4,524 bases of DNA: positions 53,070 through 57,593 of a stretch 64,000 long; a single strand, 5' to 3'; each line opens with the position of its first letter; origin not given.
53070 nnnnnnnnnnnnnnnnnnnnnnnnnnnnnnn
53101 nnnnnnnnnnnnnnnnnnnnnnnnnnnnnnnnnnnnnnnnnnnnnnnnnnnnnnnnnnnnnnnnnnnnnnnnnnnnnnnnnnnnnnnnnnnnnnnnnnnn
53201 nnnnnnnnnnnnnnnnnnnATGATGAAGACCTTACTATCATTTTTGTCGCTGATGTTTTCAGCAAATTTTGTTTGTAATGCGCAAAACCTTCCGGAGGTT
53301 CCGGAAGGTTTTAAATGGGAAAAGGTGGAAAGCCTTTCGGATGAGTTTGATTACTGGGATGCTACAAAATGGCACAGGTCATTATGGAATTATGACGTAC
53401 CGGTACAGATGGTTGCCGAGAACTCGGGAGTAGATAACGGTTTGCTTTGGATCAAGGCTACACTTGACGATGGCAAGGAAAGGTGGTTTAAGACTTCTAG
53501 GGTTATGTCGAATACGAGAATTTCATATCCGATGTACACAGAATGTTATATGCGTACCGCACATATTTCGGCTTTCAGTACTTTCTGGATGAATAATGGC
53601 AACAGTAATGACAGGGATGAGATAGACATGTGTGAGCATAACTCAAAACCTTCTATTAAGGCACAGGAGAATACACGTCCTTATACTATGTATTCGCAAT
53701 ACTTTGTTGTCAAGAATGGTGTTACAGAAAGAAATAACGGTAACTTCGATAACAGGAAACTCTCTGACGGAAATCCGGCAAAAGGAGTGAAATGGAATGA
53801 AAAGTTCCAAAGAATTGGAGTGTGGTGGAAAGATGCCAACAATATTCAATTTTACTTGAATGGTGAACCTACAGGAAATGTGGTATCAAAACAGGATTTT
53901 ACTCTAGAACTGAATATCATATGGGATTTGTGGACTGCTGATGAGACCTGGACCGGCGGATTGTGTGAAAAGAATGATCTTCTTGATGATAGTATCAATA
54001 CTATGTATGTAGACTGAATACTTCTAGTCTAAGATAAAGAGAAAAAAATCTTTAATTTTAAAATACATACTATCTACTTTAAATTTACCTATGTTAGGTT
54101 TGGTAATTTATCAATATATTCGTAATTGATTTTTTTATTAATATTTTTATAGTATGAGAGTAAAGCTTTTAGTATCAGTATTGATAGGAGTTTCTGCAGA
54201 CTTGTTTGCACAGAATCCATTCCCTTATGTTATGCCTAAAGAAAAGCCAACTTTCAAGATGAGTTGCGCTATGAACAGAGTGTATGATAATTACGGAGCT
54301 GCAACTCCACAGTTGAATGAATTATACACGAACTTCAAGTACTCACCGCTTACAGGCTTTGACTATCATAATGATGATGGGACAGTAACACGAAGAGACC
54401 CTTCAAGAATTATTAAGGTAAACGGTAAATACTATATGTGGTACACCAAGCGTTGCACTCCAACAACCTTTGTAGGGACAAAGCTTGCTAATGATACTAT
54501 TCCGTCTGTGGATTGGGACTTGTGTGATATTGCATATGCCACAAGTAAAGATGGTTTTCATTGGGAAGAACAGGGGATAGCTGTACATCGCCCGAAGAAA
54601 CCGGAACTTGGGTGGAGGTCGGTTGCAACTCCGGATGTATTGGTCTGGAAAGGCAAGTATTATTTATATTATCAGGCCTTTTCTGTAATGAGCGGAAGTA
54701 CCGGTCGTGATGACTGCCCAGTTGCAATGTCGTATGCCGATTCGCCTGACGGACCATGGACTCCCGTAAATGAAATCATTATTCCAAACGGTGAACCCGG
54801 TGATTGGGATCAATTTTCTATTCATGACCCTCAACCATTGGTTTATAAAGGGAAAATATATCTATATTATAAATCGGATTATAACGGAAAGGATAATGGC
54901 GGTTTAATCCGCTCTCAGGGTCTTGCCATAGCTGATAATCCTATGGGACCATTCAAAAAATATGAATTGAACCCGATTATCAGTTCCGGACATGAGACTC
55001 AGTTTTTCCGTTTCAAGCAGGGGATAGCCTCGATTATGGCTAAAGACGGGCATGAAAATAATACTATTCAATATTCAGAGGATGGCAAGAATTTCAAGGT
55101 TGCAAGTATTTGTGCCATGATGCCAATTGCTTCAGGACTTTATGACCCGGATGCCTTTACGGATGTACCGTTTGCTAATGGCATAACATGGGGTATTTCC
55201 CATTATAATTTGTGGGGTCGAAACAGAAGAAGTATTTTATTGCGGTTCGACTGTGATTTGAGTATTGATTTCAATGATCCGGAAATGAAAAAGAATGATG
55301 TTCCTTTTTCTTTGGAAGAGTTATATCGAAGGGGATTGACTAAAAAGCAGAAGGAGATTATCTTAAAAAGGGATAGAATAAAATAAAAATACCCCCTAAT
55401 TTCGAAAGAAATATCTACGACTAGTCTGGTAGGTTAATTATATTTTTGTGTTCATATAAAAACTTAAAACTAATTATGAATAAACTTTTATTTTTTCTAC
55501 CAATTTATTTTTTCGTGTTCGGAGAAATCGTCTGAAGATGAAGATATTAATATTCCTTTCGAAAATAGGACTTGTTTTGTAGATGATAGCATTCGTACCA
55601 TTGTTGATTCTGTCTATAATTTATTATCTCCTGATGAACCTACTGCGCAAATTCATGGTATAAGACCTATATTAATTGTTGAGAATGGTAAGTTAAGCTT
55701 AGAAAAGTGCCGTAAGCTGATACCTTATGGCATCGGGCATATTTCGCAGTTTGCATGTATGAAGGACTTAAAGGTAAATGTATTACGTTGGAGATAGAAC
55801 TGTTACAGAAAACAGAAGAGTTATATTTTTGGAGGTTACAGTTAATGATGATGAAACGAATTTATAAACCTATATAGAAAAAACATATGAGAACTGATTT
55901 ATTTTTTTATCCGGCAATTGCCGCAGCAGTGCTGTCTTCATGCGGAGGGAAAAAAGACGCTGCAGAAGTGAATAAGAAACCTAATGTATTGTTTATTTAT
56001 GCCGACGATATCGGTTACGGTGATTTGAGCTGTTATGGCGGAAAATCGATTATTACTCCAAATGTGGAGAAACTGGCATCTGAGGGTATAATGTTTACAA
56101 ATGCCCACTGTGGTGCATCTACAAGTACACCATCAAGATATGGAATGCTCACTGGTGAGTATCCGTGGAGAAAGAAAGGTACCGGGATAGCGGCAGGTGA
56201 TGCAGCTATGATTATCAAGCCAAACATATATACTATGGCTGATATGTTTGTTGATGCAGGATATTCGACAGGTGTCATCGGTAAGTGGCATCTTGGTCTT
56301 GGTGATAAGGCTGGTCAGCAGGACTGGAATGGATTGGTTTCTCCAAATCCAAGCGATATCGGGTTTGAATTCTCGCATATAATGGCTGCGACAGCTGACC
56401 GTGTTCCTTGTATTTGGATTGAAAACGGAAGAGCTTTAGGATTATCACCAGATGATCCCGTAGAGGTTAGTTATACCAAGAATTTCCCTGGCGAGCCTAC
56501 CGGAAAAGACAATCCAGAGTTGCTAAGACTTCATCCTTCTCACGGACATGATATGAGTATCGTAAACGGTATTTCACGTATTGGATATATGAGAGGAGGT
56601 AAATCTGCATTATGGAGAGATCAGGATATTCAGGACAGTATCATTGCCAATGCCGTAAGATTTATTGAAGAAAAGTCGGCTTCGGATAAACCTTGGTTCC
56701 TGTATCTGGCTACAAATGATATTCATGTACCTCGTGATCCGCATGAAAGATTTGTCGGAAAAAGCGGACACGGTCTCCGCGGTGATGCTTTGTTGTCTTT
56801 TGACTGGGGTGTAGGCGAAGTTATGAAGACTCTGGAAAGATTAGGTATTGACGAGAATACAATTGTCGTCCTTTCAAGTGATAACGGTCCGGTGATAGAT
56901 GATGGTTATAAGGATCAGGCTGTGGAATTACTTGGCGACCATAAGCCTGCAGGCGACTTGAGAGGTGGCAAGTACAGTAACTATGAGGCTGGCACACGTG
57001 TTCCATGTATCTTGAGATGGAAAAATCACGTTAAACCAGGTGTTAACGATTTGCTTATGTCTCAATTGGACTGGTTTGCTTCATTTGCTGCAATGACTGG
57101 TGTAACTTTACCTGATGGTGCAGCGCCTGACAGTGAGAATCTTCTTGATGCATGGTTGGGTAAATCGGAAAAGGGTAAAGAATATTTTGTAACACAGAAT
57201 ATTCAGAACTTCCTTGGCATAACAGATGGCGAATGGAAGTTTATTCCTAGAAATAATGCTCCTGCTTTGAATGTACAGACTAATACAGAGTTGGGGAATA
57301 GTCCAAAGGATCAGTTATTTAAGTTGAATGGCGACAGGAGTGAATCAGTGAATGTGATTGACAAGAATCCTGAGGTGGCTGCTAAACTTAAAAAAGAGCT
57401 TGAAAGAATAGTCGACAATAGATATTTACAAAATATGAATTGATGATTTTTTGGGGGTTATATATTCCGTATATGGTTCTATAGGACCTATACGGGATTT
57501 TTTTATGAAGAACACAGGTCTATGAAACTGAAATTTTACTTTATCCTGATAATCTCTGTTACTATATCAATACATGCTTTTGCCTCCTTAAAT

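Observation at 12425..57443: A 45-kb red-algal galactan (porphyran/agarose-type) PUL bracketed by conjugative-element genes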

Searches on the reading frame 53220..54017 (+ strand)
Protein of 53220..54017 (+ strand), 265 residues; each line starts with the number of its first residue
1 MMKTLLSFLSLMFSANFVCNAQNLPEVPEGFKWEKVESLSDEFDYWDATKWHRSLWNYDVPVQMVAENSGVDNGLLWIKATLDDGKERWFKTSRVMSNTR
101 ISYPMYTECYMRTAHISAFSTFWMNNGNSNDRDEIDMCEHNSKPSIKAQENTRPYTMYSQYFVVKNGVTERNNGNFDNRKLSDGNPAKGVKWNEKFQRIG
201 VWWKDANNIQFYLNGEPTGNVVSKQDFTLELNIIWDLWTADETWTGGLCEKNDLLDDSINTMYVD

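Call 5: search_protein_families(library=pfam, proteins=[window:53220-54017:+], max_evalue=0.001)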
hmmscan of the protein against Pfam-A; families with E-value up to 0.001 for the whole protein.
window:53220-54017:+ (265 aa): 0 families

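Call 8: search_solved_structures(query=window:53220-54017:+, max_evalue=0.001)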
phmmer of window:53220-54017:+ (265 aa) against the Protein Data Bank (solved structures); distinct sequences matched with E-value up to 0.001: 11.
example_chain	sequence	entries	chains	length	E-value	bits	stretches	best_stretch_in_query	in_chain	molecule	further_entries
6hy3_A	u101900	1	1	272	9e-96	323.9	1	23-265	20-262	Beta-agarase C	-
4ate_A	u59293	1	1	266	3.9e-20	75.8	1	23-265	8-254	BETA-PORPHYRANASE A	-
3ilf_A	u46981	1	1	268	4.3e-19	72.4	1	22-265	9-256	porphyranase A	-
3juu_A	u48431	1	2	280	5e-12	49.2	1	32-235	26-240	porphyranase B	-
4awd_A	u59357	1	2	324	3.3e-11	46.5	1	21-126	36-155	BETA-PORPHYRANASE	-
5t9x_A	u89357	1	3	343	1.5e-10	44.4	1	78-264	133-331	Glycoside Hydrolase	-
1o4z_A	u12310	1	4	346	6.5e-09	39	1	25-223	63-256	beta-agarase B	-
7fgz_A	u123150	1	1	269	9.9e-09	38.4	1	32-265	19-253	GH16 hydrolase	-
3wz1_A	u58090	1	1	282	1.1e-08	38.3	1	70-227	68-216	Agarase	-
4atf_A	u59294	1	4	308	1.1e-08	38.2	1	25-223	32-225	BETA-AGARASE B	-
6aii_A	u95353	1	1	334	3.5e-07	33.3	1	50-218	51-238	Beta-agarase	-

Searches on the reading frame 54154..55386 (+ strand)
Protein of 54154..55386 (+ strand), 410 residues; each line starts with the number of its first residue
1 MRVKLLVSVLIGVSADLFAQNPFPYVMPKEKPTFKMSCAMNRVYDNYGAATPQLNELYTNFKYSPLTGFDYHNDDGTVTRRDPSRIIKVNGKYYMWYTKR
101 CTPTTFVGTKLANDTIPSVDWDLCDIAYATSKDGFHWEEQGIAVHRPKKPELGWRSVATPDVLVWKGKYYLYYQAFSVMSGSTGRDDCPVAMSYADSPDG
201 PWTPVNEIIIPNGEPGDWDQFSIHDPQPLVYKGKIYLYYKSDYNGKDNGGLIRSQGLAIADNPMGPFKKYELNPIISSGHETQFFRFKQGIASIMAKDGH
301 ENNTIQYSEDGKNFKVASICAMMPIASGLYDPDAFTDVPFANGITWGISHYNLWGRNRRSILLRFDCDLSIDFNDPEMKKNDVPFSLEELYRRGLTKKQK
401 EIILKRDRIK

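Call 5: search_protein_families(library=pfam, proteins=[window:54154-55386:+], max_evalue=0.001)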
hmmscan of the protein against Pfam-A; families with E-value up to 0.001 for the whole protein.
window:54154-55386:+ (410 aa): 2 families
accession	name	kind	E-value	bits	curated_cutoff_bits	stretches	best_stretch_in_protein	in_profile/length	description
PF04616.20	Glyco_hydro_43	-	1.4e-12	48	32.2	1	124-248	33-147/288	Glycosyl hydrolases family 43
PF00251.26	Glyco_hydro_32N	-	0.00081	19.5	22.1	0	163-285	16-131/307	Glycosyl hydrolases family 32 N-terminal domain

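Call 53: search_solved_structures(query=window:54154-55386:+, max_evalue=1e-40)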
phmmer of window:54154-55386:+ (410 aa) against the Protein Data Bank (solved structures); distinct sequences matched with E-value up to 1e-40: 8.
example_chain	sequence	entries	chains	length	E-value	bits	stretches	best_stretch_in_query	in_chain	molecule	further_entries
4u6d_A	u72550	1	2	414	6.4e-165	552.4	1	12-406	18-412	Conserved hypothetical periplasmic protein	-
4u6b_A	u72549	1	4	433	2.1e-133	448.6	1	21-384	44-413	Conserved hypothetical lipoprotein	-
5ta7_A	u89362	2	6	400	1.4e-65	225.2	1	37-354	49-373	Glycoside Hydrolase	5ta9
4ak5_A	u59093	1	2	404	2.2e-65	224.5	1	55-352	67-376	ANHYDRO-ALPHA-L-GALACTOSIDASE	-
4ak7_A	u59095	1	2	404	5.9e-65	223.1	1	55-352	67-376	ANHYDRO-ALPHA-L-GALACTOSIDASE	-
4ak6_A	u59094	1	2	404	2.5e-64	221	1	55-352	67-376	ANHYDRO-ALPHA-L-GALACTOSIDASE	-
3p2n_A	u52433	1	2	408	1.4e-59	205.4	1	56-365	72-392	3,6-anhydro-alpha-L-galactosidase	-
3r4y_A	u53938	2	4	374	1.7e-54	188.6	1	56-351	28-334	Glycosyl hydrolase family 32, N terminal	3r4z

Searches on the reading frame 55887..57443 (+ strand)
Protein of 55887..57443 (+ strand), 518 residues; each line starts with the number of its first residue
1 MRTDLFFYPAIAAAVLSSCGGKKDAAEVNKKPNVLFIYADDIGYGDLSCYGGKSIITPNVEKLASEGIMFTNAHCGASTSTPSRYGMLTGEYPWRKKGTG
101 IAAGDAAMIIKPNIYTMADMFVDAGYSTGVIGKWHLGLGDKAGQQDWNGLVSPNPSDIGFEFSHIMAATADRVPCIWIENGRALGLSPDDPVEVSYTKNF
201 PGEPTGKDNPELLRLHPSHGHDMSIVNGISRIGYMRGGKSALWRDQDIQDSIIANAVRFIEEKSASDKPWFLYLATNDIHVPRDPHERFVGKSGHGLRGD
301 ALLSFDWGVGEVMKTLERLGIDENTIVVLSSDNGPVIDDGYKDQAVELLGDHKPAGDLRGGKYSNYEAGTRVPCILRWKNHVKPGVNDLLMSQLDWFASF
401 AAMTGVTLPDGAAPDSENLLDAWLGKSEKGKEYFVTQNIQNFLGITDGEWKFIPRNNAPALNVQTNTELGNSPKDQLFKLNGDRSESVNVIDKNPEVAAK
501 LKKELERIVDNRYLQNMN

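Call 5: search_protein_families(library=pfam, proteins=[window:55887-57443:+], max_evalue=0.001)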
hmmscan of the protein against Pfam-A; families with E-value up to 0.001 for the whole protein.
window:55887-57443:+ (518 aa): 2 families
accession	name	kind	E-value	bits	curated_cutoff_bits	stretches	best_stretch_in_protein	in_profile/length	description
PF00884.28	Sulfatase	-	1.2e-49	169.7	25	1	32-406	1-301/301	Sulfatase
PF01663.27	Phosphodiest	-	0.00028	21.1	23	0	56-93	19-57/342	Type I phosphodiesterase / nucleotide pyrophosphatase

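Call 42: search_solved_structures(query=window:55887-57443:+, max_evalue=1e-20)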
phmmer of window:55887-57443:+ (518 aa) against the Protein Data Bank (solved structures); distinct sequences matched with E-value up to 1e-20: 40.
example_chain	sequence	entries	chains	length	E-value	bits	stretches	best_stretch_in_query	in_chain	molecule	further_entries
7oze_AAA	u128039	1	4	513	1.7e-221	739.7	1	23-513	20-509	Putative secreted sulfatase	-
7p26_AAA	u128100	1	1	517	3.8e-197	659.4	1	24-503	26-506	Putative arylsulfatase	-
6s20_C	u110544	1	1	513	2.3e-177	594.1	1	21-508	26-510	N-acetylgalactosamine-6-O-sulfatase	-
9s85_A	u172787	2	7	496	1.6e-151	508.8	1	33-509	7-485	Sulfatase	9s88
9s7x_A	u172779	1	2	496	6.7e-151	506.8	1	33-509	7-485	Sulfatase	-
7ozc_AAA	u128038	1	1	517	6.8e-151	506.8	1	20-511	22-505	Arylsulfatase A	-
9bas_B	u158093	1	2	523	7.4e-139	467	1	27-508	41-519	S1_15A sulfatase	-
9bau_A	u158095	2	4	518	1.2e-130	440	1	22-508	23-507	S1_15B sulfatase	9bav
1e1z_P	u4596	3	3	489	7.9e-49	169.9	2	31-141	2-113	Arylsulfatase A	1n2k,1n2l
1e3c_P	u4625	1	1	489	8e-49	169.9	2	31-141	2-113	Arylsulfatase A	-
1e2s_P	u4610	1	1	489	2.1e-48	168.6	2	31-141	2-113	Arylsulfatase A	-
1e33_P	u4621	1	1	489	2.3e-48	168.4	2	31-141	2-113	Arylsulfatase A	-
1auk_A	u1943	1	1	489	2.9e-48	168.1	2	31-141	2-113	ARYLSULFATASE A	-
8eg3_A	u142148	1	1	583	1.6e-47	165.6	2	251-439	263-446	Steryl-sulfatase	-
3ed4_A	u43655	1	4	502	1.6e-47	165.6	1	26-176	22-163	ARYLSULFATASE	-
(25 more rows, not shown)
